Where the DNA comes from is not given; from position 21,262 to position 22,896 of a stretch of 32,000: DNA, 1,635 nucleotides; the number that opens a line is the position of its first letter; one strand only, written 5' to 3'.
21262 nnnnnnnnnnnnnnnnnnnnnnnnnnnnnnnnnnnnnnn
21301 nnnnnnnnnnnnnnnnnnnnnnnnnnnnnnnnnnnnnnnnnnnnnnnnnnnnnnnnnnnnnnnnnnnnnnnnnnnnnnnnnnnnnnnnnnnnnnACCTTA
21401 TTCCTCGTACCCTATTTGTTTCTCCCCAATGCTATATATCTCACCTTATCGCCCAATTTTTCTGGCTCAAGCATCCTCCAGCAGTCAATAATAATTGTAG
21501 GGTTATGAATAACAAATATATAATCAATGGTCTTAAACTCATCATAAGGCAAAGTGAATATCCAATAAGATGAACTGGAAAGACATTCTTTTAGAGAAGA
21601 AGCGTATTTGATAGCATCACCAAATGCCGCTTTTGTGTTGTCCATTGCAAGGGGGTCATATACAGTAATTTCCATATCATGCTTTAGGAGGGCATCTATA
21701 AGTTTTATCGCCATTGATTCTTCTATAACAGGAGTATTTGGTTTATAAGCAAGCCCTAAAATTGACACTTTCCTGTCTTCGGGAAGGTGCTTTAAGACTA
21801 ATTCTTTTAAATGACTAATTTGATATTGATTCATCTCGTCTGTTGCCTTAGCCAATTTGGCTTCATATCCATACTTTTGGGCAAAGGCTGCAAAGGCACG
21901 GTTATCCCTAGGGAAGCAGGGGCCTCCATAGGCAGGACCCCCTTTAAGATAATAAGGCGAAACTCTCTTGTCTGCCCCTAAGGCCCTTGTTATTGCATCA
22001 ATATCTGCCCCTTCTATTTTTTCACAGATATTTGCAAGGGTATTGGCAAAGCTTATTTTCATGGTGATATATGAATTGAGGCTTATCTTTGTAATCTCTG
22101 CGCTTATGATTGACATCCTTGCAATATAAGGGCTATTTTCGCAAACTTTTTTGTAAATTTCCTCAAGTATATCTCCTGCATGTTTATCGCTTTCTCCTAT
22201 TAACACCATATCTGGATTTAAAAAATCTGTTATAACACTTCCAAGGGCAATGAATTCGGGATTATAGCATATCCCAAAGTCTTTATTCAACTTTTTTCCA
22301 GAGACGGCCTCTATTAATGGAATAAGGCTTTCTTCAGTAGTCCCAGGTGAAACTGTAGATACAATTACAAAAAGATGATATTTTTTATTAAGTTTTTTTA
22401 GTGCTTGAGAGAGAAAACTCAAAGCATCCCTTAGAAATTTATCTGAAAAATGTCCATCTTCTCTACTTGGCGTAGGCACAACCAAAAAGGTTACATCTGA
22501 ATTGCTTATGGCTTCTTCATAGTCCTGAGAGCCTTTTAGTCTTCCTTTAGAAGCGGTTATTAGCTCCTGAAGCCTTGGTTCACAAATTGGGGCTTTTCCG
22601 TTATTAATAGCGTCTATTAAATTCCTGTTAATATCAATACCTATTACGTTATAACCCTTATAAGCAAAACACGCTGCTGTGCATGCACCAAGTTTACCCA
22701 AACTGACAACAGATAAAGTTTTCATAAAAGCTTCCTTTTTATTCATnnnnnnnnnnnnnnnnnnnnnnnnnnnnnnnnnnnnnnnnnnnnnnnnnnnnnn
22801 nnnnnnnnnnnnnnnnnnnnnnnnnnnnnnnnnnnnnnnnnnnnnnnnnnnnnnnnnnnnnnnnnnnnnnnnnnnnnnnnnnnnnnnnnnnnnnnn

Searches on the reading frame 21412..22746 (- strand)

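Call 26: search_protein_families(library=pfam, proteins=[window:21412-22746:-])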
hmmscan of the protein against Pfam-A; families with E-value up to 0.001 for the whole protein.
window:21412-22746:- (444 aa): 6 families
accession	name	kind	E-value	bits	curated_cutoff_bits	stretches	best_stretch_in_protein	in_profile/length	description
PF03721.20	UDPG_MGDP_dh_N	-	6.4e-47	160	27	1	10-197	2-187/187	UDP-glucose/GDP-mannose dehydrogenase family, NAD binding domain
PF00984.24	UDPG_MGDP_dh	-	5.3e-28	97.4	25.4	1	215-307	2-93/94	UDP-glucose/GDP-mannose dehydrogenase family, central domain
PF03720.21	UDPG_MGDP_dh_C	-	3.5e-20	72.7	30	1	329-427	2-102/103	UDP-glucose/GDP-mannose dehydrogenase family, UDP binding domain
PF16924.11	DpaA_N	-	7.3e-05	23.3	29.2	0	70-127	39-94/116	Dipicolinate synthase subunit A N-terminal domain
PF03446.21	NAD_binding_2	-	0.00014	22.3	21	0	12-102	3-75/161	NAD binding domain of 6-phosphogluconate dehydrogenase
PF02826.25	2-Hacid_dh_C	-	0.00045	20.1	25.1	0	4-45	32-73/178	D-isomer specific 2-hydroxyacid dehydrogenase, NAD binding domain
